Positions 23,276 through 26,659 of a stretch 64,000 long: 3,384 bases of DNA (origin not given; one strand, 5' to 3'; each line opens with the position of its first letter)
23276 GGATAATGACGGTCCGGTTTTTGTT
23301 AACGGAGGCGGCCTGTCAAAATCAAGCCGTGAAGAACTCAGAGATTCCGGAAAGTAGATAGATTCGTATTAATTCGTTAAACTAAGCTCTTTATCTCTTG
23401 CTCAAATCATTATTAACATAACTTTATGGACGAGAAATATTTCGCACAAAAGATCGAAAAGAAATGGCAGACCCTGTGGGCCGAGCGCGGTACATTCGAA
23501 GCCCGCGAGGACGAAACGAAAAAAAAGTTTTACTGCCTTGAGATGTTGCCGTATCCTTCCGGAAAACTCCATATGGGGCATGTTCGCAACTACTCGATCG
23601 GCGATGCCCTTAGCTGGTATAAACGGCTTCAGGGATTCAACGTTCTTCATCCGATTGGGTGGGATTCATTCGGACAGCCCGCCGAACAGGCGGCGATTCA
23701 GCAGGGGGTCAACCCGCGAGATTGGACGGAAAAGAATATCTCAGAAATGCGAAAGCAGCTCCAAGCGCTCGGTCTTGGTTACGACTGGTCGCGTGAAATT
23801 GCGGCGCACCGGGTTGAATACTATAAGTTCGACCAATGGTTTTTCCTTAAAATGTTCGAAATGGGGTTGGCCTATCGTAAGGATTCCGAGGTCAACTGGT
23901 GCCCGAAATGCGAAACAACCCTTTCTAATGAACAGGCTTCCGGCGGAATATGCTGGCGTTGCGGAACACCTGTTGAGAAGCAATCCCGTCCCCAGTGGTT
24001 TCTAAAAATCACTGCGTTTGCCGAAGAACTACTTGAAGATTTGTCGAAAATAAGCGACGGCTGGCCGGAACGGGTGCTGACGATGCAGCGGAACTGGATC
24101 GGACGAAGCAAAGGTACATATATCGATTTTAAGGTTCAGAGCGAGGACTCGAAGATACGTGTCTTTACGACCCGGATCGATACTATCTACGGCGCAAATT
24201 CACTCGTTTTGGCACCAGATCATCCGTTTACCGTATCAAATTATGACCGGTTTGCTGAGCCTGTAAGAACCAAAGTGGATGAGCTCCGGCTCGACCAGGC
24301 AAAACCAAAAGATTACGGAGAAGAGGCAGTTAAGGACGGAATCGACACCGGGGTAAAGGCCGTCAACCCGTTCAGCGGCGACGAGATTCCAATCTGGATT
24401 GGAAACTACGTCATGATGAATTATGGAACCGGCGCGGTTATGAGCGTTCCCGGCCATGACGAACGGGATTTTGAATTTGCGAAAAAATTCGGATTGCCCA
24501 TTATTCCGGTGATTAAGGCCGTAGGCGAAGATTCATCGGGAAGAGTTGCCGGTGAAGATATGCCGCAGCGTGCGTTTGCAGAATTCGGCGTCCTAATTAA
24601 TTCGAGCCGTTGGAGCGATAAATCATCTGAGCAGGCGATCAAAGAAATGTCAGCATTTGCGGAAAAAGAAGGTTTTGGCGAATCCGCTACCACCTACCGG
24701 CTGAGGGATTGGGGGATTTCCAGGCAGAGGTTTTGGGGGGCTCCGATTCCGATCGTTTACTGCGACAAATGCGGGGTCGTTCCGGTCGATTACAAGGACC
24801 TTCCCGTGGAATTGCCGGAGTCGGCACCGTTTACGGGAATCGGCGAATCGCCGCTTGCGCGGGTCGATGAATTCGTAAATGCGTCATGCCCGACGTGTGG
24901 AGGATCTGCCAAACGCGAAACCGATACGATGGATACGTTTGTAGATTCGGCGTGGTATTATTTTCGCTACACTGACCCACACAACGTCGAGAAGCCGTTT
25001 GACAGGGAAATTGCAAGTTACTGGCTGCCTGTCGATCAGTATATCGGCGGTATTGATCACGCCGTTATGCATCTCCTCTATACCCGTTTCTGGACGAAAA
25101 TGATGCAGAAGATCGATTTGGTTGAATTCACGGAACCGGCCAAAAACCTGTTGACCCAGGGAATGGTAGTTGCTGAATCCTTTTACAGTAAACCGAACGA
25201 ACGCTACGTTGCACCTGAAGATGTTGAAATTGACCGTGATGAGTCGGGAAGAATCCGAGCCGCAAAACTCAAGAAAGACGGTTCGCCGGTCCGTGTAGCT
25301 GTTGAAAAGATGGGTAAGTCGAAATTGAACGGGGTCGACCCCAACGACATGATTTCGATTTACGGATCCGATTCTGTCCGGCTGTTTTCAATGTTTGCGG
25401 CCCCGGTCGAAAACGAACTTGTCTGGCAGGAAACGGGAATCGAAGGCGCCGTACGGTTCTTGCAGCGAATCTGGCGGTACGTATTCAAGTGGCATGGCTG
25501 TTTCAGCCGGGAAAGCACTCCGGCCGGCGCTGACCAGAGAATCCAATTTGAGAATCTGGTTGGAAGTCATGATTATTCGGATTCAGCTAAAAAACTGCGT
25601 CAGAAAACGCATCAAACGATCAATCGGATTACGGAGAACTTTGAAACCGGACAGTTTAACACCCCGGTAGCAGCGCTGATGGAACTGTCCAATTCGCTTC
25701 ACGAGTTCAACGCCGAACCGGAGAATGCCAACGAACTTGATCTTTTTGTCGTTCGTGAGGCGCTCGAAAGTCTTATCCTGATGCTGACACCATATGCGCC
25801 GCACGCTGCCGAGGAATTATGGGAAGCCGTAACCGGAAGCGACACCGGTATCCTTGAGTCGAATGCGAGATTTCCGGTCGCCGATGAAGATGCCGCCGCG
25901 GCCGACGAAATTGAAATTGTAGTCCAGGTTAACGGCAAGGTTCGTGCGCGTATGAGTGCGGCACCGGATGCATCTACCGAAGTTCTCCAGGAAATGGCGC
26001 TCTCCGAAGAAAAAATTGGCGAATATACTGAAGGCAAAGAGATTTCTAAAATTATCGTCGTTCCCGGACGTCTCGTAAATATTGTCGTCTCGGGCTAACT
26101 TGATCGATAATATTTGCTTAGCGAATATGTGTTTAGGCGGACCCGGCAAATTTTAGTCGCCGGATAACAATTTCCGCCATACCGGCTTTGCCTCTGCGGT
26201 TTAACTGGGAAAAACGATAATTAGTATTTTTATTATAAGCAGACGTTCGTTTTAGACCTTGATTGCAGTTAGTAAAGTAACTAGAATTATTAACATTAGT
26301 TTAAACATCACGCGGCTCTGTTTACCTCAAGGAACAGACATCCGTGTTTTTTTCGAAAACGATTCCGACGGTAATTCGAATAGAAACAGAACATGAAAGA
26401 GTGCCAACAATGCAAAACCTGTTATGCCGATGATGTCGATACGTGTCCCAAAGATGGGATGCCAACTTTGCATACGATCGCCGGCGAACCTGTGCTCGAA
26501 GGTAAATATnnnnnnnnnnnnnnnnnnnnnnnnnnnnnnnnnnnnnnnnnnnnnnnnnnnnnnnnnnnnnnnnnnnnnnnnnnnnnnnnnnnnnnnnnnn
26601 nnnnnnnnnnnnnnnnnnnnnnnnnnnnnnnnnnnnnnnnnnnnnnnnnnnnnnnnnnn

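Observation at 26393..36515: Ser/Thr phosphosignalling neighbourhood: active kinase, TPR protein, paralogous pseudokinase, triple-FHA ABC exporter and TlpA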

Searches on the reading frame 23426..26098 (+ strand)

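Call 3: search_protein_families(library=pfam, proteins=[window:23426-26098:+], max_evalue=0.01)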
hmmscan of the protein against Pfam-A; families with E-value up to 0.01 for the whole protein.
window:23426-26098:+ (890 aa): 7 families
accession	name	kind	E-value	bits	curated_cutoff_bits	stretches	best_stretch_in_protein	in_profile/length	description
PF13603.12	tRNA-synt_1_2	-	1.2e-56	191.6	25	1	222-411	1-183/185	Leucyl-tRNA synthetase, editing domain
PF00133.28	tRNA-synt_1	-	7.7e-46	157.1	22.7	3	14-224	2-224/414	tRNA synthetases class I (I, L, M and V)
PF09334.17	tRNA-synt_1g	-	5.8e-28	98.2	20.1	1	41-214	7-176/391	tRNA synthetases class I (M)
PF08264.19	Anticodon_1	-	1.3e-19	70.9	25.1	1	722-853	2-146/148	Anticodon-binding domain of tRNA ligase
PF17032.10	Zn_ribbon_15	-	0.0022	19.2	28.9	0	127-187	12-66/73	zinc-ribbon family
PF01406.26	tRNA-synt_1e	-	0.0035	17.2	27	0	46-152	21-124/301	tRNA synthetases class I (C) catalytic domain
PF13453.11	Zn_ribbon_TFIIB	-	0.0038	17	22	0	159-180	2-23/41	Transcription factor zinc-finger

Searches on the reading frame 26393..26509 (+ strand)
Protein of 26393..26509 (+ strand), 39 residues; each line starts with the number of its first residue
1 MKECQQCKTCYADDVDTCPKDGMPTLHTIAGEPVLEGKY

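Call 51: search_protein_families(library=pfam, proteins=[window:26393-26509:+], max_evalue=10)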
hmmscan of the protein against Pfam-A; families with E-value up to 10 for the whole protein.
seq(39 aa): 1 family
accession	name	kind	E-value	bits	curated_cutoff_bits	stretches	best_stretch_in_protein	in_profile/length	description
PF16622.11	zf-C2H2_11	-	0.058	13.5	27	1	4-12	7-15/29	zinc-finger C2H2-type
